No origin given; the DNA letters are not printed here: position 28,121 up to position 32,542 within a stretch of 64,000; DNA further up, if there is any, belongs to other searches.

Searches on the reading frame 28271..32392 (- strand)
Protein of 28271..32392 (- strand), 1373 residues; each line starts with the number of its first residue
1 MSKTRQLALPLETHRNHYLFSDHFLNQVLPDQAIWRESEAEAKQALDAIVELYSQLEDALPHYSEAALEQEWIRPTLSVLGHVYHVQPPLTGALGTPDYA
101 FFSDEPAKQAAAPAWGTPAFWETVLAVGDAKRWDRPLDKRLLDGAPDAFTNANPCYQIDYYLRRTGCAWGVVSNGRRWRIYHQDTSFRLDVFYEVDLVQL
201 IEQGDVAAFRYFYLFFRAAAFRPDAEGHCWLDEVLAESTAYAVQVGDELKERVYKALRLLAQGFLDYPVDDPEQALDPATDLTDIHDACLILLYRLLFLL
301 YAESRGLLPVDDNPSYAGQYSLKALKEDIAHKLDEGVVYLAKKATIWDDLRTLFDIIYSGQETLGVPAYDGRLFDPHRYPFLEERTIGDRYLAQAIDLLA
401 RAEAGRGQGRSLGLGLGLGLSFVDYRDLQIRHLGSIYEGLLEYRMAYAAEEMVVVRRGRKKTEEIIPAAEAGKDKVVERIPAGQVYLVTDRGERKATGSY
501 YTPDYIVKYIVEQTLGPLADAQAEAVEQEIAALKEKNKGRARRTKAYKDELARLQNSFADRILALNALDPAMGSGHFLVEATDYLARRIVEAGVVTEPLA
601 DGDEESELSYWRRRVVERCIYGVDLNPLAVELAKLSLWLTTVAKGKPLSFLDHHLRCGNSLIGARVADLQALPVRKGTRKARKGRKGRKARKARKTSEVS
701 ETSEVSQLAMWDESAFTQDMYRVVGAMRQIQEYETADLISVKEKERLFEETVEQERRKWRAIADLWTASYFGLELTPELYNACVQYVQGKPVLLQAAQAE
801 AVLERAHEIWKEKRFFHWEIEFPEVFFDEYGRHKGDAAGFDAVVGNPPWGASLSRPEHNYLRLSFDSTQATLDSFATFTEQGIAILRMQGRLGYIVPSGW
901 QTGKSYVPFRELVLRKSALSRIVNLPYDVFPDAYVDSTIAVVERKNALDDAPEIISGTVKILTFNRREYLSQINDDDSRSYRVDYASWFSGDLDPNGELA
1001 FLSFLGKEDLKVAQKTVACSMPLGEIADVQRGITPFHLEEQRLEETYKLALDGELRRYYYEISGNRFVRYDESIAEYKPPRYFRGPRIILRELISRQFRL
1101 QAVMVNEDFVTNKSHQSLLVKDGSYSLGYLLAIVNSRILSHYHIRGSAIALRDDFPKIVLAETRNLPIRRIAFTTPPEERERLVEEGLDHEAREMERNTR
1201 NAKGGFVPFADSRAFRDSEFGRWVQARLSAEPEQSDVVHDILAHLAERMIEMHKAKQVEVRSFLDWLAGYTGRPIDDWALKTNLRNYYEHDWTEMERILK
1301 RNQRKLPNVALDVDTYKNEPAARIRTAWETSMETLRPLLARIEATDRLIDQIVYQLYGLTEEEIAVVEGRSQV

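Call 5: search_protein_families(library=pfam, proteins=[window:28271-32392:-], max_evalue=0.01)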
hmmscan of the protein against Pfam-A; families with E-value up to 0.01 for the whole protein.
window:28271-32392:- (1373 aa): 6 families
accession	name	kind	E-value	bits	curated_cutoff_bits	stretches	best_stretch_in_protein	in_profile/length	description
PF07669.17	Eco57I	-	1.3e-29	103.9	25.3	1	619-930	2-171/171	Eco57I restriction-modification methylase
PF02384.22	N6_Mtase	-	2e-12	47.5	20.4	1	836-947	122-235/311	N-6 DNA Methylase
PF12950.13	TaqI_C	-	4.2e-12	46.8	26.5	1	1051-1168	4-118/118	TaqI-like C-terminal specificity domain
PF20473.4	MmeI_Mtase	-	7.2e-08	32.3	27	1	555-641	11-86/259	MmeI, DNA-methyltransferase domain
PF01170.24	UPF0020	-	0.00084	19.5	22.3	0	568-638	33-97/197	RMKL-like, methyltransferase domain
PF24249.1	DUF7452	-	0.0098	16.6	28.2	0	136-186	54-106/118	Domain of unknown function (DUF7452)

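Call 6: search_protein_families(library=padloc, proteins=[window:28271-32392:-], max_evalue=0.01)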
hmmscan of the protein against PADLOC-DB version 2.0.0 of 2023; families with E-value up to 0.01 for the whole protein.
window:28271-32392:- (1373 aa): 65 families (the best 25 are shown)
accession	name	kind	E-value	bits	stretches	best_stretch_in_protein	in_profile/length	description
PDLC02643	DrmMI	-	5.8e-116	386.9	2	480-896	539-932/1347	DrmMI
PDLC02638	DrmMI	-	4.7e-92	307.6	2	481-895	539-933/935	DrmMI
PDLC03622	REase_MTase_IIG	-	9.8e-61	203.4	5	161-455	4-304/1524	Type IIG restriction enzyme-methyltransferase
PDLC03618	REase_MTase_IIG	-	1.3e-58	196.3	3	485-672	537-722/1429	Type IIG restriction enzyme-methyltransferase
PDLC02645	DrmMI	-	2.6e-58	195.9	2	485-679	537-728/772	DrmMI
PDLC03613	REase_MTase_IIG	-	1.5e-52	176.5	3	19-515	15-486/1250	Type IIG restriction enzyme-methyltransferase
PDLC03620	REase_MTase_IIG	-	8.5e-46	154.1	1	231-671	309-734/1378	Type IIG restriction enzyme-methyltransferase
PDLC02639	DrmMI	-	3.6e-43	145.9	2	556-673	278-396/803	DrmMI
PDLC03609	REase_MTase_IIG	-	2.4e-41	139.5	3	491-664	366-534/1066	Type IIG restriction enzyme-methyltransferase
PDLC02644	DrmMI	-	8.9e-39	131.1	2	480-675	49-241/988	DrmMI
PDLC03614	REase_MTase_IIG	-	1.1e-32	110.7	2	283-666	305-683/1584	Type IIG restriction enzyme-methyltransferase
PDLC03611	REase_MTase_IIG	-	1.8e-32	109.9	2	136-665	132-655/1532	Type IIG restriction enzyme-methyltransferase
PDLC03612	REase_MTase_IIG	-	3e-30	103.1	3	813-950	785-920/1247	Type IIG restriction enzyme-methyltransferase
PDLC03629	REase_MTase_IIG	-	5.3e-30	102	2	488-668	372-540/1182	Type IIG restriction enzyme-methyltransferase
PDLC02646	DrmMI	-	2.4e-26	90.1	2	578-686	10-118/792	DrmMI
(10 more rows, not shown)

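Call 8: search_protein_families(library=ncbifam, proteins=[window:28271-32392:-], max_evalue=0.001)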
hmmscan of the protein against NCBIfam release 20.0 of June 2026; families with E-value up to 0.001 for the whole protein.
window:28271-32392:- (1373 aa): 5 families
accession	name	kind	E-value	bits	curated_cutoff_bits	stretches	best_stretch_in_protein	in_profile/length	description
NF033452.1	BREX_1_MTaseX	exception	8.4e-31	106.7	500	1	501-943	254-611/1210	BREX-1 system adenine-specific DNA-methyltransferase PglX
NF033455.1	BREX_6_MTaseX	exception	2.2e-15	55.3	900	2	561-642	326-401/1319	BREX-6 system adenine-specific DNA-methyltransferase PglX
NF033454.1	BREX_5_MTaseX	exception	2e-09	35.6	900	1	499-641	224-368/1404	BREX-5 system adenine-specific DNA-methyltransferase PglX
NF047738.1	antiphage_MADS2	equivalog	1.1e-08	33.9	720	1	567-645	335-413/654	methylation-associated defense system DNA methyltransferase MAD2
TIGR02987.1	met_A_Alw26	exception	1.8e-05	23.7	353.5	0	1068-1140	354-430/523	Alw26I/Eco31I/Esp3I family type II restriction adenine-specific DNA-methyltransferase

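Call 17: find_homologous_proteins(query=window:28271-32392:-, max_evalue=1e-10)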
Query window:28271-32392:- (1373 aa): 3439 proteins with E <= 1e-10 among 8000 candidates; the best 120 are listed.
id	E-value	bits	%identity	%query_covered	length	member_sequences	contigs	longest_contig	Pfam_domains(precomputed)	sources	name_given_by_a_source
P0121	0.0e+0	3137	100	100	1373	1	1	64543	PF02384.23,PF07669.18,PF12950.14,PF20473.5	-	-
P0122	0.0e+0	2039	70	100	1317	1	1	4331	PF02384.23,PF07669.18,PF12950.14,PF20473.5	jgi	jgi:type I restriction-modification system DNA methylase subunit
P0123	0.0e+0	2006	67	100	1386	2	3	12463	PF02384.23,PF07669.18,PF12950.14,PF20473.5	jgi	-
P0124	0.0e+0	2004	68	100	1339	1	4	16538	PF02384.23,PF07669.18,PF12950.14,PF20473.5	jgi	-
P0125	0.0e+0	1995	68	100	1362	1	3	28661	PF02384.23,PF07669.18,PF12950.14,PF20473.5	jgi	-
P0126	0.0e+0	1980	67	99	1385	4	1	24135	PF02384.23,PF07669.18,PF12950.14,PF20473.5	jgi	-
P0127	0.0e+0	1960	66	100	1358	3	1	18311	PF02384.23,PF07669.18,PF12950.14,PF20473.5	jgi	jgi:type I restriction-modification system DNA methylase subunit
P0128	0.0e+0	1922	66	100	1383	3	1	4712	PF02384.23,PF07669.18,PF20473.5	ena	-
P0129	0.0e+0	1907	65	99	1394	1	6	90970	PF02384.23,PF07669.18,PF12950.14,PF20473.5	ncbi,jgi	-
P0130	0.0e+0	1889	65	99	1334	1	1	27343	PF02384.23,PF07669.18,PF12950.14,PF20473.5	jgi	-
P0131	0.0e+0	1876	65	100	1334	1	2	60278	PF02384.23,PF07669.18,PF12950.14,PF20473.5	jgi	-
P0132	0.0e+0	1790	63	100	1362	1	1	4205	PF02384.23,PF07669.18,PF12950.14,PF20473.5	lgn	-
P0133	0.0e+0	1744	63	99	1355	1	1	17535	PF02384.23,PF07669.18,PF12950.14,PF20473.5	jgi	-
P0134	0.0e+0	1740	61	100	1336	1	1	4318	PF02384.23,PF07669.18,PF12950.14,PF20473.5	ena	-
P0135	0.0e+0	1717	71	68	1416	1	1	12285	PF02384.23,PF07669.18,PF12950.14,PF20473.5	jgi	jgi:type I restriction-modification system DNA methylase subunit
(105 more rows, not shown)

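Call 19: find_encoding_contigs(protein=P0129, flank=10000, max_places=2)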
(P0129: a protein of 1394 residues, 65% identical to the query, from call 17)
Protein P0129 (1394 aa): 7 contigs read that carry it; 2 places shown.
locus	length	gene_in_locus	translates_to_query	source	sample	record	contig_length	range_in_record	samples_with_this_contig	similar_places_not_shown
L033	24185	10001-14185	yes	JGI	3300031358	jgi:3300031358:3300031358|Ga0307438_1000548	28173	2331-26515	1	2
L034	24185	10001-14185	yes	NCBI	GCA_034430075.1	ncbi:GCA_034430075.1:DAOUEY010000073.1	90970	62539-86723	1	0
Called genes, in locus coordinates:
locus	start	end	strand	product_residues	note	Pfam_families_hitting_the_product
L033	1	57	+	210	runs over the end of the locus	PF00300:His_Phos_1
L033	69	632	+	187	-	PF19620:DUF6125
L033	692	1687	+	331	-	PF01208:URO-D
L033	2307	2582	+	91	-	PF00392:GntR (weak)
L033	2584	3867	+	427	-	PF09861:Lar_N, PF21113:LarA_C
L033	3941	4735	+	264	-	-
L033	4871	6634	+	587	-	PF13191:AAA_16 (faint), PF13476:AAA_23 (faint), PF20703:nSTAND1 (faint), PF00005:ABC_tran, PF02463:SMC_N (faint), PF13555:AAA_29 (faint), PF13304:AAA_21 (weak), PF00005:ABC_tran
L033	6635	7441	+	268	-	PF02361:CbiQ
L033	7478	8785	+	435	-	PF00202:Aminotran_3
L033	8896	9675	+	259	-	-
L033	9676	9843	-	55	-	-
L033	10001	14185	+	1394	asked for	PF02384:N6_Mtase (faint), PF20473:MmeI_Mtase (weak), PF07669:Eco57I, PF12950:TaqI_C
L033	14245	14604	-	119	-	-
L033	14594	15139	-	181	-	-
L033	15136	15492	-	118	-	PF11950:DUF3467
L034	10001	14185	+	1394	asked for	PF02384:N6_Mtase (faint), PF20473:MmeI_Mtase (weak), PF07669:Eco57I, PF12950:TaqI_C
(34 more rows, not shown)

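Call 20: find_encoding_contigs(protein=P0131, flank=10000, max_places=1)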
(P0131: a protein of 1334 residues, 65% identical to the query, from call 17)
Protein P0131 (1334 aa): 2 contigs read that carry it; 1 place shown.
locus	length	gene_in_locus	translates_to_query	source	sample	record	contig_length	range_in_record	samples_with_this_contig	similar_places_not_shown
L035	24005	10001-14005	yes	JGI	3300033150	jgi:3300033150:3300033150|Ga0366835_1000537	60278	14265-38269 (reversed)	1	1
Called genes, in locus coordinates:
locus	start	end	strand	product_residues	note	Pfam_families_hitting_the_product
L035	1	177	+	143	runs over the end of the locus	-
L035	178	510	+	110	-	-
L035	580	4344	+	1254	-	PF08241:Methyltransf_11 (faint), PF13649:Methyltransf_25 (faint), PF00176:SNF2-rel_dom, PF00271:Helicase_C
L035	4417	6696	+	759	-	PF00580:UvrD-helicase, PF01443:Viral_helicase1 (faint), PF13245:AAA_19, PF13604:AAA_30 (faint), PF13361:UvrD_C, PF13538:UvrD_C_2 (faint)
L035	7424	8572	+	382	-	-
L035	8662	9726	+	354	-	-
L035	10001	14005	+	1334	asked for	PF02384:N6_Mtase (faint), PF20473:MmeI_Mtase, PF07669:Eco57I, PF12950:TaqI_C (faint)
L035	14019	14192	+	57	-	-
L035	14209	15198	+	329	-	-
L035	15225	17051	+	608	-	PF04471:Mrr_cat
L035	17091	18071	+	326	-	-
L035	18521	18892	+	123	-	-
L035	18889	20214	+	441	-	PF00753:Lactamase_B, PF23023:Anti-Pycsar_Apyc1 (faint), PF12706:Lactamase_B_2, PF00932:LTD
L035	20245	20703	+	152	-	-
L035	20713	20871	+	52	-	-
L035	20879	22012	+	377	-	PF04471:Mrr_cat, PF22722:NA-iREase1 (weak), PF12587:DUF3761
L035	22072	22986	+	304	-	-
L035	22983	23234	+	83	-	-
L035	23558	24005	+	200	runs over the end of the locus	-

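Call 21: find_encoding_contigs(protein=P0125, flank=10000, max_places=1)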
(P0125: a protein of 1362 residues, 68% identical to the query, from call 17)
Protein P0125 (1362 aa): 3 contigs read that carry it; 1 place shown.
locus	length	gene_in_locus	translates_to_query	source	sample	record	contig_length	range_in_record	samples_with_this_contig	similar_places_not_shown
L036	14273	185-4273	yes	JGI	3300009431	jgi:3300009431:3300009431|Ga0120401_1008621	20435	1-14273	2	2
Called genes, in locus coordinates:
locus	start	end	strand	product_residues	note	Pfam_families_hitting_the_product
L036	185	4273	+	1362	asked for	PF02384:N6_Mtase (faint), PF20473:MmeI_Mtase (weak), PF07669:Eco57I, PF12950:TaqI_C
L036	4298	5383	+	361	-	PF02463:SMC_N (faint), PF00005:ABC_tran (faint), PF13175:AAA_15, PF13304:AAA_21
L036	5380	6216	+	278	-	-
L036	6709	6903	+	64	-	-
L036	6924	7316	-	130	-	PF05168:HEPN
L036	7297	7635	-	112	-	PF01909:NTP_transf_2, PF18765:Polbeta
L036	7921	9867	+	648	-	PF03372:Exo_endo_phos, PF23226:Exo_endo_phos_PGAP2IP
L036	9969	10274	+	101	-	-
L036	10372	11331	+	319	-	PF20030:bpMoxR, PF00004:AAA (weak), PF07726:AAA_3, PF07728:AAA_5, PF17863:AAA_lid_2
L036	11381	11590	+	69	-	-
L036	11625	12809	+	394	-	PF01882:DUF58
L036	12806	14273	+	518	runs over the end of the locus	PF13559:DUF4129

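Call 27: search_solved_structures(query=window:28271-32392:-, max_evalue=0.001)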
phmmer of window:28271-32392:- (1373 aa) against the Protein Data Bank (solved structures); distinct sequences matched with E-value up to 0.001: 2.
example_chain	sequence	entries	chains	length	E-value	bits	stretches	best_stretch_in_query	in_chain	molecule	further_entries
8cxz_A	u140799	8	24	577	6.1e-05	23.9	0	567-660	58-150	Site-specific DNA-methyltransferase (adenine-specific)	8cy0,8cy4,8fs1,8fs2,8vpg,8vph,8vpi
7lni_A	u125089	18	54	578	6.2e-05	23.9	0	567-660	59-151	Site-specific DNA-methyltransferase (adenine-specific)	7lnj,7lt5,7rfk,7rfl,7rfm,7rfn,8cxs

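Call 36: find_related_loci(query=window:28271-32392:-, collection=metagenome_contigs, flank=8000)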
Query window:28271-32392:- (1373 aa) in metagenome_contigs; peptide patterns used: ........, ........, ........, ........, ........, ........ (x = any residue, [..] = any of these).
399 stretches matched a pattern; 181 encode a relative of the query (tblastn E <= 1e-3); the best 80 are kept; 78 distinct loci.
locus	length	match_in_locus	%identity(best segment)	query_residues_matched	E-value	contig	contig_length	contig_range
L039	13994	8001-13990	67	5-1369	0e+0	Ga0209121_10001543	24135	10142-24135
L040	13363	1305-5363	66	5-1371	0e+0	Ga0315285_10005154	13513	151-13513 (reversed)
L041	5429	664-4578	66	5-1368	0e+0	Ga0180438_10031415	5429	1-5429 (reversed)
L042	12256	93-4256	60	10-1369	0e+0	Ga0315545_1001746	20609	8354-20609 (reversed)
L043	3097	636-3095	82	1-842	0e+0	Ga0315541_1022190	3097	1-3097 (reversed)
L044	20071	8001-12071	66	1-1353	0e+0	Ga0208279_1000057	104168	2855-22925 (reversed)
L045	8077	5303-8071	74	5-922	0e+0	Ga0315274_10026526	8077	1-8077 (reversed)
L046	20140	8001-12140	72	1-1370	0e+0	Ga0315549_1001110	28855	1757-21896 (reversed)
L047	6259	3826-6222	78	5-792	0e+0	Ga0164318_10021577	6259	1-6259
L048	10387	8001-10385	76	10-845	0e+0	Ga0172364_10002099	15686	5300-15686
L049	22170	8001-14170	65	5-1369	0e+0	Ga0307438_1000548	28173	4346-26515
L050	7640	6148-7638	84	6-513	0e+0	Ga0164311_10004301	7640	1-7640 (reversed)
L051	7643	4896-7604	45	15-941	0e+0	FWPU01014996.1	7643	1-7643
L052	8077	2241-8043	39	9-1267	0e+0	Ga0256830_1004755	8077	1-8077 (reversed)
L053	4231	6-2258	55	602-1371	0e+0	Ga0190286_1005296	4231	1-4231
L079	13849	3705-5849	33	162-945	1e-115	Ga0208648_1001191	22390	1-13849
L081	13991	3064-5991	33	16-952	6e-114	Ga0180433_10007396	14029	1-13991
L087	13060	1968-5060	32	15-949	2e-109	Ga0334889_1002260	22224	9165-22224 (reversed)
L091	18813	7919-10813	33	12-939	1e-106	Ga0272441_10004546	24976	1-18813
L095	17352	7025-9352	29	165-944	5e-101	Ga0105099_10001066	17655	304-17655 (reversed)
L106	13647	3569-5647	30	162-925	2e-91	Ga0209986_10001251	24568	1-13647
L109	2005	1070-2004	74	5-1201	3e-93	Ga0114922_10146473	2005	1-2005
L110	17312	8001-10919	33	15-946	2e-115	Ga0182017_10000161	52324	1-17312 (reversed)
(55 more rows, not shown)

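Call 40: search_protein_families(library=padloc, alignment_id=A1, max_evalue=0.00001)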
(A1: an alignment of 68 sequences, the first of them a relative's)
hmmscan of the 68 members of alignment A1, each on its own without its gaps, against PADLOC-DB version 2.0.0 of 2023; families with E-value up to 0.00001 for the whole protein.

A. member 1, L033:6635-7441:+ (268 aa): 0 families

B. families by the number of members that match (of 68 scanned): 165 families (the first 25 are shown)
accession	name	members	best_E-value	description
PDLC04135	mad3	4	6.1e-30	mads_3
PDLC04140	mad8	4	8.8e-11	mads_8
PDLC02981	AriAB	3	1e-26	-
PDLC02980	AriA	3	5.4e-26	-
PDLC02979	AriA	3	6e-22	-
PDLC02335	AbiLi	3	4.2e-20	AbiLi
PDLC00271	PtuA1|PtuA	3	3.8e-19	AAA ATPase domain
PDLC00278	PtuA1|PtuA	3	1.9e-16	AAA ATPase domain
PDLC00299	PtuA1|PtuA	3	5.3e-16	AAA ATPase domain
PDLC03878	NsnB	3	5.9e-16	-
PDLC02913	ATPase_I-A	3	5.8e-15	-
PDLC04164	AriA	3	7.6e-15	-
PDLC00277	PtuA1|PtuA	3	1.8e-14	AAA ATPase domain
PDLC04393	PDC-M07A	3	2.4e-14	-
PDLC00298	PtuA1|PtuA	3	1.5e-13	AAA ATPase domain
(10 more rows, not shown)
